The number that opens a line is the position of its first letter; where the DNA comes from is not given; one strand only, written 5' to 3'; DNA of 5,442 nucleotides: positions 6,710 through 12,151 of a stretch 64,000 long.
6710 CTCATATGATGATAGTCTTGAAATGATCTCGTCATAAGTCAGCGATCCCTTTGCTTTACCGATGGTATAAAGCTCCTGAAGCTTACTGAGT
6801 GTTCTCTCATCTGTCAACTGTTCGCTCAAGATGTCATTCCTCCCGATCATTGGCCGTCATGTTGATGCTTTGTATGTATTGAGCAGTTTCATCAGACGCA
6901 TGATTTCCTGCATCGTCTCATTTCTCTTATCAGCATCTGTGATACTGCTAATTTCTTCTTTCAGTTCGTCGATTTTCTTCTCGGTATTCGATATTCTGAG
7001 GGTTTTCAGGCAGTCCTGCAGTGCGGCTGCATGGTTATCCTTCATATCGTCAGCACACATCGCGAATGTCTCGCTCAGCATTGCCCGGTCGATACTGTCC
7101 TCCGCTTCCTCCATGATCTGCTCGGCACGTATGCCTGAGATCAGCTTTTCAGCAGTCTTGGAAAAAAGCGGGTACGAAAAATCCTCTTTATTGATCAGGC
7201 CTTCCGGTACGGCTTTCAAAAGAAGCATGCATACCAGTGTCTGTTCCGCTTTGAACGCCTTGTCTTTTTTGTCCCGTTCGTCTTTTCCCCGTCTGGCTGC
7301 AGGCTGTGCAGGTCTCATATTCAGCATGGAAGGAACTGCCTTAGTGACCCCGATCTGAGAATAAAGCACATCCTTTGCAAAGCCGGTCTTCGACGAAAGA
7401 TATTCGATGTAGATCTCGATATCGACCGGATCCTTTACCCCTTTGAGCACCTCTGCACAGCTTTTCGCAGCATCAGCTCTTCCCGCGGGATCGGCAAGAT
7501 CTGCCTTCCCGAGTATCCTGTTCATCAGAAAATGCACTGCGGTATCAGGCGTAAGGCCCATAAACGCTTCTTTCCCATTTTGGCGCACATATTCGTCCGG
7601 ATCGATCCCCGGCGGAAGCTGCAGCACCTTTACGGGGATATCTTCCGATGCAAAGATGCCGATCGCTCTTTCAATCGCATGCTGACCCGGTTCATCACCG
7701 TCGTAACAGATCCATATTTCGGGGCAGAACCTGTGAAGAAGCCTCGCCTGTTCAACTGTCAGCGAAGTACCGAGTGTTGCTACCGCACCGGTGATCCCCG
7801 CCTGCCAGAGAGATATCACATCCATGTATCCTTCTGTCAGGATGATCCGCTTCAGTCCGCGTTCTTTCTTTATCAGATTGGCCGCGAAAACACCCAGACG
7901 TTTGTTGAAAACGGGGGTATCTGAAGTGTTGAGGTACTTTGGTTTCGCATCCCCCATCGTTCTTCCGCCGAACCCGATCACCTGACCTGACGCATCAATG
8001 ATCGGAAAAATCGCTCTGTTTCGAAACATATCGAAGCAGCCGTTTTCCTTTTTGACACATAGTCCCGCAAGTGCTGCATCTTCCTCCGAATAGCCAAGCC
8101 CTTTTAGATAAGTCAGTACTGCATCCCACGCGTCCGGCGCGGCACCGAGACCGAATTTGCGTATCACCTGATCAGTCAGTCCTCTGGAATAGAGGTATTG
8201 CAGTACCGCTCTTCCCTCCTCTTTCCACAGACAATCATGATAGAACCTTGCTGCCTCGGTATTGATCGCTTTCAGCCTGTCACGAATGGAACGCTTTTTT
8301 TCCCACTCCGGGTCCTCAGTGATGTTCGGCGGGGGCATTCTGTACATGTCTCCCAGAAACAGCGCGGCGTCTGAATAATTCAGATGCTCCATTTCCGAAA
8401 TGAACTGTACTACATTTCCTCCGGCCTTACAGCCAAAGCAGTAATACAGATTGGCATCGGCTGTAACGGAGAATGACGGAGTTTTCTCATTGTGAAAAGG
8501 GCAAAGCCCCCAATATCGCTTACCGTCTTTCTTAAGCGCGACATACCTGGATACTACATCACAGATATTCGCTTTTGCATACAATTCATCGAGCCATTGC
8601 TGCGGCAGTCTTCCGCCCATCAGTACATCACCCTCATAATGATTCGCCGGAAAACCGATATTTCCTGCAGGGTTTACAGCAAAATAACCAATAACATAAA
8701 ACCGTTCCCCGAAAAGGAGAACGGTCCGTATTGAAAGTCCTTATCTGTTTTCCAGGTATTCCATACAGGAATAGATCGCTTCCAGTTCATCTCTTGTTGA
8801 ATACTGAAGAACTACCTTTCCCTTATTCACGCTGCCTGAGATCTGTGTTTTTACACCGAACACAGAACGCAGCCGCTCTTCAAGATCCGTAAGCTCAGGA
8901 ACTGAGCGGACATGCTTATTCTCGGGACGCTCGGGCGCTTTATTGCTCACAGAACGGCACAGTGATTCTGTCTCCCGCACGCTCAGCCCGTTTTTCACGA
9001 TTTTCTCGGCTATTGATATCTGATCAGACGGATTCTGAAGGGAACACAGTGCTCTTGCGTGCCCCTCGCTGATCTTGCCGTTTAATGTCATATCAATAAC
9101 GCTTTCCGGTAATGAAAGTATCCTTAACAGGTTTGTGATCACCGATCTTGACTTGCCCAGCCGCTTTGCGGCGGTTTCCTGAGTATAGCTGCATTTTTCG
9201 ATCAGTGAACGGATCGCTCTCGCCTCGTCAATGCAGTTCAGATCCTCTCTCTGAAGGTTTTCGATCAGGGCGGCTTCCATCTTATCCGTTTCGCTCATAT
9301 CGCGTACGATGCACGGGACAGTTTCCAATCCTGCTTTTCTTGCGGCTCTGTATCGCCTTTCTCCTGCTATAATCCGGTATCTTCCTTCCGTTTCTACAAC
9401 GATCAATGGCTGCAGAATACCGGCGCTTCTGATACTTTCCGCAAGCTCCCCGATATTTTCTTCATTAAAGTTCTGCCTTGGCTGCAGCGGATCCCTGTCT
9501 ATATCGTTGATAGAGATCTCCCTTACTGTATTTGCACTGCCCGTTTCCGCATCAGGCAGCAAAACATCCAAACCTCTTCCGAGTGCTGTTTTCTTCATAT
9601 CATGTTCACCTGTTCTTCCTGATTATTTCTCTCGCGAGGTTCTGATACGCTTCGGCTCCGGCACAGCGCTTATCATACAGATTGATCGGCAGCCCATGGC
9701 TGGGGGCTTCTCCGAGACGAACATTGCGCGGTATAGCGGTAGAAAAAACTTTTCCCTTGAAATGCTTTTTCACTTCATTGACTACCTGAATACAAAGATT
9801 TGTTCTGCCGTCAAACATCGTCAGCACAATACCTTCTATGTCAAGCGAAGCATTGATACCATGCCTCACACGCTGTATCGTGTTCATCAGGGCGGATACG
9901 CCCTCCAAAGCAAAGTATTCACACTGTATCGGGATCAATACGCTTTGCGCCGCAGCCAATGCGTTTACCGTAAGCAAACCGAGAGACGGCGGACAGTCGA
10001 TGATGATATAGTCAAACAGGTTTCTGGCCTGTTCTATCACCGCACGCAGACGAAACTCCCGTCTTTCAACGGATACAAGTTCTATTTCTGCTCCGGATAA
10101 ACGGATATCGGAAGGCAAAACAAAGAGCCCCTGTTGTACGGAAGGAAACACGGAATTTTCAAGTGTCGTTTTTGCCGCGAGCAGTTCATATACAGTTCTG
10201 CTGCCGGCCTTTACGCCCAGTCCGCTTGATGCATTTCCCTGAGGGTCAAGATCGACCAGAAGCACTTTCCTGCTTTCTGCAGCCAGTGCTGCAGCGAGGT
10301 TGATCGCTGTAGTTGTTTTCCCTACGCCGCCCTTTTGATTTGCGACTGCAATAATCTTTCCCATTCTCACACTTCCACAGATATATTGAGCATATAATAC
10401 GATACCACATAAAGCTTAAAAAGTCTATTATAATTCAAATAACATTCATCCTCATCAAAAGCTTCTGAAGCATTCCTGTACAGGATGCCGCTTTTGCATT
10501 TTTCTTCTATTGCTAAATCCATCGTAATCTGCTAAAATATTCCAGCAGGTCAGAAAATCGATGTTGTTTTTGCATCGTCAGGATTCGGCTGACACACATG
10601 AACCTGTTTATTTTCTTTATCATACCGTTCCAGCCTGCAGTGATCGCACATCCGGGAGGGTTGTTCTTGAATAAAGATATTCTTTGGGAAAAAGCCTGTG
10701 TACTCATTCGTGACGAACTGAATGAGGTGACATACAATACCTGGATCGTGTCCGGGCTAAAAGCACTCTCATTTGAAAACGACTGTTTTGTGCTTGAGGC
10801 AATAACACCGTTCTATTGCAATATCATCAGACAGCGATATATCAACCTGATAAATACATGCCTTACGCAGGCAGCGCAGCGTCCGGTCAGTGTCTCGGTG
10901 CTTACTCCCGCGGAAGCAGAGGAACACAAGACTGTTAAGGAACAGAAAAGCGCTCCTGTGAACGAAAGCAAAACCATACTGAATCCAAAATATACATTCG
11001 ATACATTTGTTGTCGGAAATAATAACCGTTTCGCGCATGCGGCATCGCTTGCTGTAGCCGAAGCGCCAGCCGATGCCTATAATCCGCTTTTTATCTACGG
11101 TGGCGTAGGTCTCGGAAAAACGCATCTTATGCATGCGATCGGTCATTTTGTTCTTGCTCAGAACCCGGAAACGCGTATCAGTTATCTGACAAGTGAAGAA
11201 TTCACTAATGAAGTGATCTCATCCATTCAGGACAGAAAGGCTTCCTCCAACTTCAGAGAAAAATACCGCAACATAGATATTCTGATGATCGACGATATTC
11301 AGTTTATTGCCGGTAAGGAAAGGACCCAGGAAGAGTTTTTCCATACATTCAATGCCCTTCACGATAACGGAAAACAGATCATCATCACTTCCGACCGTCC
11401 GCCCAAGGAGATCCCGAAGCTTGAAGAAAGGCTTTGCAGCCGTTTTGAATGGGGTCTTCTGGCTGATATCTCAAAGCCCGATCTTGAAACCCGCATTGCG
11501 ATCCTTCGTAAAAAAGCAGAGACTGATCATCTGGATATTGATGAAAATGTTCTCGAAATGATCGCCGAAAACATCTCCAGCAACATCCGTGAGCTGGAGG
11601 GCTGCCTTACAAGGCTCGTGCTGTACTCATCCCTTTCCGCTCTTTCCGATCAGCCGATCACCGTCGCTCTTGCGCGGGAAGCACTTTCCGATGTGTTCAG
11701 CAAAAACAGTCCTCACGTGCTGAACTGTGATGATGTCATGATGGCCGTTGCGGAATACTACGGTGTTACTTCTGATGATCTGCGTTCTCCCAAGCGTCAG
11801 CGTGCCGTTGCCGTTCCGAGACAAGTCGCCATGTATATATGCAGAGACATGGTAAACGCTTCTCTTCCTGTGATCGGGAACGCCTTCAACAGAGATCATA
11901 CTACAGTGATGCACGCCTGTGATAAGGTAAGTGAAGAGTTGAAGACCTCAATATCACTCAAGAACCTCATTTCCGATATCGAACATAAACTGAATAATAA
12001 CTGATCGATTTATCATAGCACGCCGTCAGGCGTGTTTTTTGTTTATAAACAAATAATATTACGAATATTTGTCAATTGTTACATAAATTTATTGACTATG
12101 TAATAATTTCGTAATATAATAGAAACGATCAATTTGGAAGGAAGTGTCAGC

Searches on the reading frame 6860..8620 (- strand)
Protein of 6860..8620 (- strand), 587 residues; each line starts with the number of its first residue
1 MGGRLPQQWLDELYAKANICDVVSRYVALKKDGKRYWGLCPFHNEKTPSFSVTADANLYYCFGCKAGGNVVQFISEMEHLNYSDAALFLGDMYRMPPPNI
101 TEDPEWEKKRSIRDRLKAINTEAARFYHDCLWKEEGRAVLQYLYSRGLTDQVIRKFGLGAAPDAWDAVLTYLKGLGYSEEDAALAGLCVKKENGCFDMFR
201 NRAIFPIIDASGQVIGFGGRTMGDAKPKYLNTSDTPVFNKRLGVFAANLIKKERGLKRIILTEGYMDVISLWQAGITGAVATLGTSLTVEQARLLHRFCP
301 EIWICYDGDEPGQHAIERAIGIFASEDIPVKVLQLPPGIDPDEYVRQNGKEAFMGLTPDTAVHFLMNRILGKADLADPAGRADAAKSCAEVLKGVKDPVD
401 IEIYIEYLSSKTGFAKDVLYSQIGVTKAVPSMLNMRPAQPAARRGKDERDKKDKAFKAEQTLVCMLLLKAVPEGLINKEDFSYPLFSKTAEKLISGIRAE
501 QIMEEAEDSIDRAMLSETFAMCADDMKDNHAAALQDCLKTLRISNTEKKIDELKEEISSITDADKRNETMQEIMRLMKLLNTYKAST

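Call 47: search_protein_families(library=pfam, proteins=[window:6860-8620:-], max_evalue=0.00001)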
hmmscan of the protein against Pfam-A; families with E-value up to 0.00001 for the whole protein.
window:6860-8620:- (587 aa): 7 families
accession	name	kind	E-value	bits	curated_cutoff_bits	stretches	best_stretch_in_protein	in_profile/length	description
PF08275.17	DNAG_N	-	3.9e-35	121.2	26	1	126-248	1-125/128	DNA primase catalytic core, N-terminal domain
PF01807.25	Zn_ribbon_DnaG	-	4.1e-33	113.5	24.9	1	6-95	2-91/98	CHC2 zinc finger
PF13155.12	Toprim_2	-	2.2e-24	86.1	22.1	1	260-345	1-88/88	Toprim-like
PF13662.12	Toprim_4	-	6e-19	68.5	25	1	258-333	2-84/85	Toprim domain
PF10410.14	DnaB_bind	-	2.3e-11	44.2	20.6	1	364-415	3-54/56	DnaB-helicase binding domain of primase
PF01751.28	Toprim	-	7.4e-10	39.3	23.1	1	259-323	2-84/96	Toprim domain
PF13362.12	Toprim_3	-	1e-07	32.7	27.2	1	259-351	2-95/95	Toprim domain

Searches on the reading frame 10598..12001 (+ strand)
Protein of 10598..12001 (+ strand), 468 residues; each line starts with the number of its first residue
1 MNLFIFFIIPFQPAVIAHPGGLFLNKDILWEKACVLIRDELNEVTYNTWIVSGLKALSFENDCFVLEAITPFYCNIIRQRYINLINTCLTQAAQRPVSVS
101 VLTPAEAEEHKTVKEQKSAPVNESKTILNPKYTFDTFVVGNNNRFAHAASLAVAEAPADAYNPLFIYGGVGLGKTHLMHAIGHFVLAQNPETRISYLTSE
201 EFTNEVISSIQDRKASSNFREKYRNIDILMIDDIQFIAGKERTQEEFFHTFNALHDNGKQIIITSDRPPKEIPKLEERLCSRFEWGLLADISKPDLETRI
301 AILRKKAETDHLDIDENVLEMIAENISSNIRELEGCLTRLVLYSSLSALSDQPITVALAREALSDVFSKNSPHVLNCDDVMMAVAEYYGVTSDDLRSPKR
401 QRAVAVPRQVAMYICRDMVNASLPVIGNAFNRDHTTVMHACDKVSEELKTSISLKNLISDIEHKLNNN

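Call 47: search_protein_families(library=pfam, proteins=[window:10598-12001:+], max_evalue=0.00001)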
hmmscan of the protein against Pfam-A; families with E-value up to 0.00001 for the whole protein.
window:10598-12001:+ (468 aa): 5 families
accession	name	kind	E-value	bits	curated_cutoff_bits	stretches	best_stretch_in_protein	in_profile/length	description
PF00308.24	Bac_DnaA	-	3.3e-75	252.1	23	1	128-289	1-161/162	Bacterial DnaA ATPAse domain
PF08299.17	Bac_DnaA_C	-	6.2e-29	100.3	31.5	1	378-444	2-69/69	Bacterial dnaA protein helix-turn-helix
PF11638.13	DnaA_N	-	1.7e-08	34.5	24.6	1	29-90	3-64/65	DnaA N-terminal domain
PF01695.23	IstB_IS21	-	5.7e-08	33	24.1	1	159-268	91-195/238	IstB-like ATP binding protein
PF00004.35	AAA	-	6.9e-06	27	21.2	0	165-283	2-127/131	ATPase family associated with various cellular activities (AAA)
